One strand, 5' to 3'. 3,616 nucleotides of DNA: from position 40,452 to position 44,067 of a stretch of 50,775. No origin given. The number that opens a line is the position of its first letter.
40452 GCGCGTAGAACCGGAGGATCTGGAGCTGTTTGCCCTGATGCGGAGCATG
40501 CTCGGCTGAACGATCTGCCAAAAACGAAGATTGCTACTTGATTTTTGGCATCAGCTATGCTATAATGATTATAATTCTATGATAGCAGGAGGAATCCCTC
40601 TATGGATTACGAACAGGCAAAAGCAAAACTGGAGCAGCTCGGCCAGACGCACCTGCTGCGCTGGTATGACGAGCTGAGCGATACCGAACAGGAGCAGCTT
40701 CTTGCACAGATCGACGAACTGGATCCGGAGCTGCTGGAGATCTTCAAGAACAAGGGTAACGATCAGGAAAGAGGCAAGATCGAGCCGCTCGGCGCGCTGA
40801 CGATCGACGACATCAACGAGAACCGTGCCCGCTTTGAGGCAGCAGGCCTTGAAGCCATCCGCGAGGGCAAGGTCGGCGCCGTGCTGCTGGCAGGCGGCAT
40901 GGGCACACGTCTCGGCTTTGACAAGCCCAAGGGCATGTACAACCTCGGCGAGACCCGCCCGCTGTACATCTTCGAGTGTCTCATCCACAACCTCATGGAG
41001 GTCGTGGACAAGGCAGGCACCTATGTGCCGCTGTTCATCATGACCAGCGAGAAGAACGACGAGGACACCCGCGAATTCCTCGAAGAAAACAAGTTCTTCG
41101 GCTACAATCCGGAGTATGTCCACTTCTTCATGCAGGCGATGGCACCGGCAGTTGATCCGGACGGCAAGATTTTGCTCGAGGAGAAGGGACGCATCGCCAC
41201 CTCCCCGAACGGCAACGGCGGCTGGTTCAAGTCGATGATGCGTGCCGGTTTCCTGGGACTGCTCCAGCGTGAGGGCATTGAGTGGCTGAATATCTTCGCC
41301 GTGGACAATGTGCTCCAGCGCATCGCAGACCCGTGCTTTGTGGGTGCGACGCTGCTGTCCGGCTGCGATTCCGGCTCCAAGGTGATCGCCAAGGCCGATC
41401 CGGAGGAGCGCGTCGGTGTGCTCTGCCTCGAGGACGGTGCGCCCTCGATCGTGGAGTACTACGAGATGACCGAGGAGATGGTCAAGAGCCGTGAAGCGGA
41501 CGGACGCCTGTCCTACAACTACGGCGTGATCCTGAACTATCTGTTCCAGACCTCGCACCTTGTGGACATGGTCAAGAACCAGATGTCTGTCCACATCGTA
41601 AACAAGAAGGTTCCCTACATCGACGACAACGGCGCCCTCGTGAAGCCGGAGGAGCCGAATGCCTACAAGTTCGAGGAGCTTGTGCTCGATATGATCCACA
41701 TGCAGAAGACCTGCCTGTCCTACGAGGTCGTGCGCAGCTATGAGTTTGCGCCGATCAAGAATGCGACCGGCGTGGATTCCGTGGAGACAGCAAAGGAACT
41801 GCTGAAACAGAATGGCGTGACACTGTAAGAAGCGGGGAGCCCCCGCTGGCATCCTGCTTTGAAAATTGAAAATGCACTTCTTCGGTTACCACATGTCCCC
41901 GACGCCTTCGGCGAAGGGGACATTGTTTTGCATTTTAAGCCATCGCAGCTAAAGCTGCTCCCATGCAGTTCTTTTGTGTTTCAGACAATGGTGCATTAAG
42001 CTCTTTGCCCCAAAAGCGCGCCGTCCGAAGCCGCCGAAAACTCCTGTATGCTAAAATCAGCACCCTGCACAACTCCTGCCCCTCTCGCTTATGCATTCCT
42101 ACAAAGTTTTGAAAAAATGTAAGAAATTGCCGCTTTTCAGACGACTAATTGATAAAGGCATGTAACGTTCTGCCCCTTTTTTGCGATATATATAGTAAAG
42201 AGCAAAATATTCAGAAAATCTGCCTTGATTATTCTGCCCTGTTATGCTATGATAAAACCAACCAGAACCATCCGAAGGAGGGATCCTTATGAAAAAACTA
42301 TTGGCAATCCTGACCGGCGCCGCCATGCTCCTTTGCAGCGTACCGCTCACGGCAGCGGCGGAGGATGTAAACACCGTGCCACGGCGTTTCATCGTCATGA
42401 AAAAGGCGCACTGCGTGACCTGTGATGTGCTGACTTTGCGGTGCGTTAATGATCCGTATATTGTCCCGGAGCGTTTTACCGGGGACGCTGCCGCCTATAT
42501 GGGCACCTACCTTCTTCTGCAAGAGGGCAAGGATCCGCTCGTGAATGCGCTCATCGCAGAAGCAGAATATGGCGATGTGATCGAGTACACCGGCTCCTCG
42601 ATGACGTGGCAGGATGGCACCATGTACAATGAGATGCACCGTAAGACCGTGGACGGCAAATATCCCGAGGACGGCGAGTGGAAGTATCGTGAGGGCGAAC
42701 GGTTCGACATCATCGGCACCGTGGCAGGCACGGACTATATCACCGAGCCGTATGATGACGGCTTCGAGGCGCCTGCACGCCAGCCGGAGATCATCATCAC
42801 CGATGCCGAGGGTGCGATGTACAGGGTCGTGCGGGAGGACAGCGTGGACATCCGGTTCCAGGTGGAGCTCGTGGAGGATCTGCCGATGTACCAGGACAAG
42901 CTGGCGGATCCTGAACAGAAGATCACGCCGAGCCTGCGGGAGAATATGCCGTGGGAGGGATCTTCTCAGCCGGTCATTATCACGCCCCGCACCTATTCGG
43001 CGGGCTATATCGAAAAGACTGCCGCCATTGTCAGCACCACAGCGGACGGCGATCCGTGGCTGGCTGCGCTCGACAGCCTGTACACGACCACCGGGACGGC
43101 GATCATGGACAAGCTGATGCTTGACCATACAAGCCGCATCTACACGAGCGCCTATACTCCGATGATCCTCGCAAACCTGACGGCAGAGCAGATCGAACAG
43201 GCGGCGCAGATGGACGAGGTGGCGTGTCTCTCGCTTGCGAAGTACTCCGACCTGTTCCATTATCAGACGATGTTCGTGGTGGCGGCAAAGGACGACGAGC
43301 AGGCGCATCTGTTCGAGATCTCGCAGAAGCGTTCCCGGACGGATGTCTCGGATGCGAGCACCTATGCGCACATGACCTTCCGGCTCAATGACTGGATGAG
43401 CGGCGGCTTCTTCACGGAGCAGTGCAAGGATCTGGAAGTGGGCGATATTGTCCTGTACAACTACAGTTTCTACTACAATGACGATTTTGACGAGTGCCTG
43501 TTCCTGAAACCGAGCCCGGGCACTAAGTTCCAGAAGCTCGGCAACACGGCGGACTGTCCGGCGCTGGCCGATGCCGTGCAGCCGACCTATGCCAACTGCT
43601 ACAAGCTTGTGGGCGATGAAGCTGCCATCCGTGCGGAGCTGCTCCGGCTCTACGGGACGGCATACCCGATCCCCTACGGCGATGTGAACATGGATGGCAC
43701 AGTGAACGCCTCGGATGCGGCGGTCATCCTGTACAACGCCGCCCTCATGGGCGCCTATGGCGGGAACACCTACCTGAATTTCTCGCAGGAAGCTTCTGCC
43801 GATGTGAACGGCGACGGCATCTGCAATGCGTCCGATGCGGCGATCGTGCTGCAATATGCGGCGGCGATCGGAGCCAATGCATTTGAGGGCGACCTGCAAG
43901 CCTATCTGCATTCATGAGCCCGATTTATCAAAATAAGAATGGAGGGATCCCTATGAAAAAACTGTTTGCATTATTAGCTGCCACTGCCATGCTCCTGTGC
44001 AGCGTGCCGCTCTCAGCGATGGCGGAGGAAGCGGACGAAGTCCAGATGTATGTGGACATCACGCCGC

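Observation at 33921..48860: Structured repeat family that always begins at a stop codon, with compensatory changes in three hairpins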

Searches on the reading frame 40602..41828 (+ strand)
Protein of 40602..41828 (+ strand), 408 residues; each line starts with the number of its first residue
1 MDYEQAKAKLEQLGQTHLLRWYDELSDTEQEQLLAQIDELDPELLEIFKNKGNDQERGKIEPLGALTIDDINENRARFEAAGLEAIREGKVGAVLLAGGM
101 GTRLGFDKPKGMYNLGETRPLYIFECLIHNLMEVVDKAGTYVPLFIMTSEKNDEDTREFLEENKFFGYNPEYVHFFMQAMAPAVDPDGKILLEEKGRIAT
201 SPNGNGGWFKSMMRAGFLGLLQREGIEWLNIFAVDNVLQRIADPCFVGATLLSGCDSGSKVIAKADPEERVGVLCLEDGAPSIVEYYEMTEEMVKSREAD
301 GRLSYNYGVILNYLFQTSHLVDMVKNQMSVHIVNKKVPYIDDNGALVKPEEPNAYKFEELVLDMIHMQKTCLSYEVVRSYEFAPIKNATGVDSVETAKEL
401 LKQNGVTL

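Call 16: search_protein_families(library=pfam, proteins=[window:40602-41828:+])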
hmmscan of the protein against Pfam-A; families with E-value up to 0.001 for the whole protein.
window:40602-41828:+ (408 aa): 1 family
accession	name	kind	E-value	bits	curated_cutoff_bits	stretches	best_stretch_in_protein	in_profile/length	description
PF01704.24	UDPGP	-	1.3e-37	129.9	22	1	89-389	52-339/413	UTP--glucose-1-phosphate uridylyltransferase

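Call 21: find_encoding_contigs(protein=window:40602-41828:+, flank=10000, max_places=10)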
Protein window:40602-41828:+ (408 aa): 2 contigs read that carry it; 2 places shown.
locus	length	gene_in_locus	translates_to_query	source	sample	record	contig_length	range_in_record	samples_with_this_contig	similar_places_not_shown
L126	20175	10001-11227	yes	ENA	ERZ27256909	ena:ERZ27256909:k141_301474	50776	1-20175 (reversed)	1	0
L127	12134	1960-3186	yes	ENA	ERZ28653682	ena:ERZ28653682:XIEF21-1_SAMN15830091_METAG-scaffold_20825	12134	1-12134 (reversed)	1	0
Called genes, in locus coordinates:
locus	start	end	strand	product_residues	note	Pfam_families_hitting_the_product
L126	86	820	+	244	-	PF00376:MerR, PF13411:MerR_1, PF07739:TipAS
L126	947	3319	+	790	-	-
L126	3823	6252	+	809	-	PF00343:Phosphorylase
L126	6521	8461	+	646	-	PF00128:Alpha-amylase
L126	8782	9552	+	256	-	PF00188:CAP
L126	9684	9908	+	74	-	-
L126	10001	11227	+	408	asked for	PF01704:UDPGP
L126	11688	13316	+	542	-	PF00404:Dockerin_1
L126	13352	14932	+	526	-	PF00404:Dockerin_1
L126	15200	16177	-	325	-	PF00682:HMGL-like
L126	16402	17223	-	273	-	PF00404:Dockerin_1, PF00963:Cohesin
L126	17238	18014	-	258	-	PF00404:Dockerin_1, PF00963:Cohesin (weak)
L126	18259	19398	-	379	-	PF19875:DUF6348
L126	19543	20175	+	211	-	?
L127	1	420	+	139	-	?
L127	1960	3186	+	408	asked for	PF01704:UDPGP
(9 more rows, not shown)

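Call 22: find_homologous_proteins(query=window:40602-41828:+, max_evalue=1e-60)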
Query window:40602-41828:+ (408 aa): 8000 proteins with E <= 1e-60 among 8000 candidates; the best 120 are listed.
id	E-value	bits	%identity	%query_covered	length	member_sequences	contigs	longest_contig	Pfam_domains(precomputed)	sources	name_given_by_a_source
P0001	8.4e-274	926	100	100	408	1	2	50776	PF01704.25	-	-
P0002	1.6e-268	908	98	100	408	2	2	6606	PF01704.25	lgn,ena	-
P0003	7.4e-261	883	95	100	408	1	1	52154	PF01704.25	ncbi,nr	ncbi:MAG: UDPGP type 1 family protein [Oscillospiraceae bacterium]|nr:UDPGP type 1 family protein [O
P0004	1.7e-254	862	92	100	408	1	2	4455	PF01704.25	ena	-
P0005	6.3e-253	857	91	100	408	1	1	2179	PF01704.25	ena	-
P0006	2.3e-252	855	91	100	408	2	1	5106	PF01704.25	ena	-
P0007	2.5e-252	855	91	100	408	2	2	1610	PF01704.25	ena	-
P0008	5.0e-240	814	87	100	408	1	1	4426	PF01704.25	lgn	-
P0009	6.0e-226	768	82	100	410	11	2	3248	PF01704.25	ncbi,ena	-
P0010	6.2e-222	755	80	100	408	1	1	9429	PF01704.25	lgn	-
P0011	3.5e-221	752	81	100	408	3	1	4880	PF01704.25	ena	-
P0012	1.1e-220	751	79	100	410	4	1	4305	PF01704.25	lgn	-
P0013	1.2e-220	751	80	100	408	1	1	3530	PF01704.25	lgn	-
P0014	3.2e-220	749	79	100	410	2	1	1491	PF01704.25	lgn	-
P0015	4.1e-220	749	80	100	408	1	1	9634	PF01704.25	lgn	-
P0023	4.1e-217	739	79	100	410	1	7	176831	PF01704.25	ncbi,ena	-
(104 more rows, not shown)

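Call 23: find_encoding_contigs(protein=P0003, flank=10000, max_places=4)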
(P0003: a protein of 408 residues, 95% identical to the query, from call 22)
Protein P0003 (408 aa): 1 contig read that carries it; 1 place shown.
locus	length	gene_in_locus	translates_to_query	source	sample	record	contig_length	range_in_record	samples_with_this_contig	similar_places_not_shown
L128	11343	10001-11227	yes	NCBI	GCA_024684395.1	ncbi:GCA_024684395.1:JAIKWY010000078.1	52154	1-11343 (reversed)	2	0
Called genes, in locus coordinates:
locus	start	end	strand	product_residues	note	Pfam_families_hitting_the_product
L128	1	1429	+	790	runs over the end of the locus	-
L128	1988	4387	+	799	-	PF00343:Phosphorylase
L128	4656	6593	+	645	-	PF00128:Alpha-amylase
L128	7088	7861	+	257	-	PF00188:CAP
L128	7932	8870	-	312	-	-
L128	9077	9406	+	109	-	PF01381:HTH_3, PF13560:HTH_31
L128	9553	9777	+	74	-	-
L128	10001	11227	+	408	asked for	PF01704:UDPGP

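Call 24: find_encoding_contigs(protein=P0008, flank=10000, max_places=4)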
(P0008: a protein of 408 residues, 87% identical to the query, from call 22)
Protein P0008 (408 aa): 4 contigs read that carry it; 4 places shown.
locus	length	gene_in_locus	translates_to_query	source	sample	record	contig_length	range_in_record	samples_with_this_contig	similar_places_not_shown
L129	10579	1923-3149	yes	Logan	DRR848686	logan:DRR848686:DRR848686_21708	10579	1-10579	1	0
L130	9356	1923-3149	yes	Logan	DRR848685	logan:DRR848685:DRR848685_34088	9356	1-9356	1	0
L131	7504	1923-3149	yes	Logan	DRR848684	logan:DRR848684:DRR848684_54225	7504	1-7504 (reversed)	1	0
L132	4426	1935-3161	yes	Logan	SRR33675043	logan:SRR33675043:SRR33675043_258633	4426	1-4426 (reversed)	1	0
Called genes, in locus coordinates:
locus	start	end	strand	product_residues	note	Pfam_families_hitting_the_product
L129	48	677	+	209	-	PF14681:UPRTase, PF00156:Pribosyltran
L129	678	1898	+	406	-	PF00144:Beta-lactamase (faint), PF13354:Beta-lactamase2, PF00404:Dockerin_1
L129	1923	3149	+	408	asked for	PF01704:UDPGP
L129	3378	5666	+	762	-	PF00990:GGDEF, PF00563:EAL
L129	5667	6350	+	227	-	PF03006:HlyIII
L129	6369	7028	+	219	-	PF14094:DUF4272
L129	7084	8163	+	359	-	PF00365:PFK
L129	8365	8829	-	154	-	PF05099:TerB (weak)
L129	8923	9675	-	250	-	-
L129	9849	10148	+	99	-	PF13560:HTH_31, PF24250:HVO_2718 (faint), PF12844:HTH_19, PF01381:HTH_3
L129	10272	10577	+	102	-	?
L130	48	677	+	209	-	PF14681:UPRTase, PF00156:Pribosyltran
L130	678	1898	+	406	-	PF00144:Beta-lactamase (faint), PF13354:Beta-lactamase2, PF00404:Dockerin_1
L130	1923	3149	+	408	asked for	PF01704:UDPGP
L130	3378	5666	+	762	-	PF00990:GGDEF, PF00563:EAL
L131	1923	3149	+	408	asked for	PF01704:UDPGP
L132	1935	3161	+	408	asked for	PF01704:UDPGP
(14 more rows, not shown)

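Call 25: find_encoding_contigs(protein=P0023, flank=10000, max_places=4)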
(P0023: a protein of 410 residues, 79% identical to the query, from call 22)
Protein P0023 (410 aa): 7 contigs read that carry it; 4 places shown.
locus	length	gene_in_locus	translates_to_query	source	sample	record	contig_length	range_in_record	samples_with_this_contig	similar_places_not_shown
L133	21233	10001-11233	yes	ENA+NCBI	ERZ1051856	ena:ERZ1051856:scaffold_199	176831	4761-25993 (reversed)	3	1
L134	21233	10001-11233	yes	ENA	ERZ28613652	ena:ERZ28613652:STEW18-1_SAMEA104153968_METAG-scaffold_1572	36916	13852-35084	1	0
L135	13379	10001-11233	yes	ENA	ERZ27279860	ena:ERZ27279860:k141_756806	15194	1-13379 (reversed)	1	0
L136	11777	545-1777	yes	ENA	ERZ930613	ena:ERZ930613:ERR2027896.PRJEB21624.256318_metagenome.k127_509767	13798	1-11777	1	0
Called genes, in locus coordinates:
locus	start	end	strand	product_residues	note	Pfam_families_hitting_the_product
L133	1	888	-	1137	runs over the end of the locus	PF14498:Glyco_hyd_65N_2, PF22124:Glyco_hydro_95_cat, PF21307:Glyco_hydro_95_C, PF00754:F5_F8_type_C, PF22633:F5_F8_type_C_2, PF03422:CBM_6, PF00404:Dockerin_1 (weak)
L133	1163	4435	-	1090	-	PF02018:CBM_4_9, PF00331:Glyco_hydro_10, PF02018:CBM_4_9, PF00404:Dockerin_1, PF00756:Esterase (weak)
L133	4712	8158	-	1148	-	PF13306:LRR_5, PF02927:CelD_N, PF00759:Glyco_hydro_9, PF13306:LRR_5, PF00404:Dockerin_1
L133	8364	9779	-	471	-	PF00224:PK, PF02887:PK_C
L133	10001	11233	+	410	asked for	PF01704:UDPGP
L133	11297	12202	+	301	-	-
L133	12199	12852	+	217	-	-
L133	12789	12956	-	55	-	-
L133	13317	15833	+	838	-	PF18370:RGI_lyase, PF13517:FG-GAP_3 (faint), PF21348:RGL11_C, PF01839:FG-GAP (faint), PF00404:Dockerin_1, PF03422:CBM_6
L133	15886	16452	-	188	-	PF08786:DcrB (faint)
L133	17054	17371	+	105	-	PF03551:PadR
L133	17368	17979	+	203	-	PF22564:HAAS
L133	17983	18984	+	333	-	PF13349:DUF4097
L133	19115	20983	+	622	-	-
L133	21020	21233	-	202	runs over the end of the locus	PF00702:Hydrolase, PF12710:HAD (weak)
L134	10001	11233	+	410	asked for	PF01704:UDPGP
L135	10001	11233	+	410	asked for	PF01704:UDPGP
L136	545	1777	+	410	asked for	PF01704:UDPGP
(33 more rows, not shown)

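Call 43: find_encoding_contigs(protein=P0004, flank=10000, max_places=4)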
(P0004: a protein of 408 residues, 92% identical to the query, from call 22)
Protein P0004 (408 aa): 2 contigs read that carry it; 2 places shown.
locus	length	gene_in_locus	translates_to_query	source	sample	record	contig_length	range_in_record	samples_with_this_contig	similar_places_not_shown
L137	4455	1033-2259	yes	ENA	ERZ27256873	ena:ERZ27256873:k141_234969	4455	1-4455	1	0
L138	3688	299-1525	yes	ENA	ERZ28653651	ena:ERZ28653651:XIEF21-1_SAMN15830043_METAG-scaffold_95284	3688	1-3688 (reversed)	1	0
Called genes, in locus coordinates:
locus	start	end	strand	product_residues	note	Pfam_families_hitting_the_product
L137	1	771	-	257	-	?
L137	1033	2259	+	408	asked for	PF01704:UDPGP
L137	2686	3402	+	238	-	PF00005:ABC_tran, PF02463:SMC_N (faint), PF13304:AAA_21 (faint)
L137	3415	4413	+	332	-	PF12704:MacB_PCD (faint)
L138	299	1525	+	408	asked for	PF01704:UDPGP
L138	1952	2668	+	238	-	PF00005:ABC_tran, PF02463:SMC_N (faint), PF13304:AAA_21 (faint)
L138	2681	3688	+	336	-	?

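Call 44: find_encoding_contigs(protein=P0006, flank=10000, max_places=4)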
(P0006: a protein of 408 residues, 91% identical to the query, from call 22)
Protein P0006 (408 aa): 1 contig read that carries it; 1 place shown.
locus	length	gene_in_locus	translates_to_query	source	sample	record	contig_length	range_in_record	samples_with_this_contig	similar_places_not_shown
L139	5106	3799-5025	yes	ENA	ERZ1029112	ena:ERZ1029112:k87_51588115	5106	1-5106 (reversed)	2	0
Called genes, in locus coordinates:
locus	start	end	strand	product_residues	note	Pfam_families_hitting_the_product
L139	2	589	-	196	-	?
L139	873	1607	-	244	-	PF07963:N_methyl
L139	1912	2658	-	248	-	PF12746:GNAT_acetyltran, PF13302:Acetyltransf_3, PF08445:FR47 (weak)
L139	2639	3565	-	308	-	PF01545:Cation_efflux, PF16916:ZT_dimer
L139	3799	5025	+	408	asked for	PF01704:UDPGP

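Call 45: find_encoding_contigs(protein=P0010, flank=10000, max_places=4)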
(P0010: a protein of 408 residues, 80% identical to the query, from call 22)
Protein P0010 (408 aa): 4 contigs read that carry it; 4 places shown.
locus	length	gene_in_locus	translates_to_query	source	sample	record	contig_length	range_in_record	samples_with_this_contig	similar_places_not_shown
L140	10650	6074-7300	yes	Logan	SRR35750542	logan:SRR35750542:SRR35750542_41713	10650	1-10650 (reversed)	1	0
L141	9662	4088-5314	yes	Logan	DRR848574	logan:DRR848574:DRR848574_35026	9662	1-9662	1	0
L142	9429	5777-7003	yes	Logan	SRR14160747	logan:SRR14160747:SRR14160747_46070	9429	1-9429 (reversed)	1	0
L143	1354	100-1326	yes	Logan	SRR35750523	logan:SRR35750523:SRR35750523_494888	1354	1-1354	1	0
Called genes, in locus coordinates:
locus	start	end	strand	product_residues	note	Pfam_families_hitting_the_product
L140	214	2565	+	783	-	PF13802:Gal_mutarotas_2, PF01055:Glyco_hydro_31_2nd, PF21365:Glyco_hydro_31_3rd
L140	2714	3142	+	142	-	PF03703:bPH_2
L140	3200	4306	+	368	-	PF05050:Methyltransf_21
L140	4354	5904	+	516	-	PF19127:Choline_bind_3, PF13529:Peptidase_C39_2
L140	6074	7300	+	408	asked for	PF01704:UDPGP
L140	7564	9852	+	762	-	PF00989:PAS (faint), PF00990:GGDEF, PF00563:EAL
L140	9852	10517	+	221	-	PF03006:HlyIII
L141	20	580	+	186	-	PF21365:Glyco_hydro_31_3rd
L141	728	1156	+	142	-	PF03703:bPH_2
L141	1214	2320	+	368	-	PF05050:Methyltransf_21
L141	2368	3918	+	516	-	PF19127:Choline_bind_3, PF13529:Peptidase_C39_2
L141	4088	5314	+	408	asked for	PF01704:UDPGP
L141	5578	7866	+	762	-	PF00989:PAS (faint), PF00990:GGDEF, PF00563:EAL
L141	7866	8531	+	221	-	PF03006:HlyIII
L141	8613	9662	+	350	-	?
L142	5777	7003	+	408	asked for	PF01704:UDPGP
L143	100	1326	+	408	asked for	PF01704:UDPGP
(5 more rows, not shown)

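Call 75: find_encoding_contigs(protein=P0002, flank=10000, max_places=6)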
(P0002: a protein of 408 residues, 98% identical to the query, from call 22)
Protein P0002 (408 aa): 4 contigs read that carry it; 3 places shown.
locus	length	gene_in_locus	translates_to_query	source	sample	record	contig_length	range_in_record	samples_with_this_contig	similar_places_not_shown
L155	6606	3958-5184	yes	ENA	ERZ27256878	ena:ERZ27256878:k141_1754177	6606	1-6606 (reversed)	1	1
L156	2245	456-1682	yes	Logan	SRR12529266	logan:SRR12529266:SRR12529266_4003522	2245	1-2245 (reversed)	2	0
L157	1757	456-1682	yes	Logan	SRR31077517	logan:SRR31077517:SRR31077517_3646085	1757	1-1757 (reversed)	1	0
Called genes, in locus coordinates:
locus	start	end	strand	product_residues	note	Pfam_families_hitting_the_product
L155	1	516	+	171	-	?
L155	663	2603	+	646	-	PF00128:Alpha-amylase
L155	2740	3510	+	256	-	PF00188:CAP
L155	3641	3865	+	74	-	-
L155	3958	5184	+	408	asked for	PF01704:UDPGP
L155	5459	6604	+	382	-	?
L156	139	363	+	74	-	-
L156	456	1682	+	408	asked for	PF01704:UDPGP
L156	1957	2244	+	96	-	?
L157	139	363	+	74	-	-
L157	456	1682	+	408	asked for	PF01704:UDPGP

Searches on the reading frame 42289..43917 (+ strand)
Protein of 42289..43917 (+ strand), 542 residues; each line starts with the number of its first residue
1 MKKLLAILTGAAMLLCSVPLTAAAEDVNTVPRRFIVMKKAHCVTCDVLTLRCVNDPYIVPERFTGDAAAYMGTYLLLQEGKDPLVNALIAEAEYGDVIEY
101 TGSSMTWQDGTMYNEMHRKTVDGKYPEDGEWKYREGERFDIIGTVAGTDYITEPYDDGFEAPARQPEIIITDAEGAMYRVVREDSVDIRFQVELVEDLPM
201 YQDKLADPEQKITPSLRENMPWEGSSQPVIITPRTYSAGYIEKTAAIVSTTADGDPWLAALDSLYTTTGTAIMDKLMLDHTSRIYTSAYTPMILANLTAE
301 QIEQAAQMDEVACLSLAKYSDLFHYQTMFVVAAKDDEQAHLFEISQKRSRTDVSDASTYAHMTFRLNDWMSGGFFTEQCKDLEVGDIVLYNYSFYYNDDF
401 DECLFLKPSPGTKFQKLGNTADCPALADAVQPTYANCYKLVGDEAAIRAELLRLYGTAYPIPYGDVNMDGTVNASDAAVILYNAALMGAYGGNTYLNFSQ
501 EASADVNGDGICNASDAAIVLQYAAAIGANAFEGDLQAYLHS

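Call 16: search_protein_families(library=pfam, proteins=[window:42289-43917:+])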
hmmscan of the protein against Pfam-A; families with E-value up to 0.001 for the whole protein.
window:42289-43917:+ (542 aa): 1 family
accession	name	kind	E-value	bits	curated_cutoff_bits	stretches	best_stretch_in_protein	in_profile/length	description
PF00404.24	Dockerin_1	-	3.8e-11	43.4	22.9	1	463-523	1-55/57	Dockerin type I domain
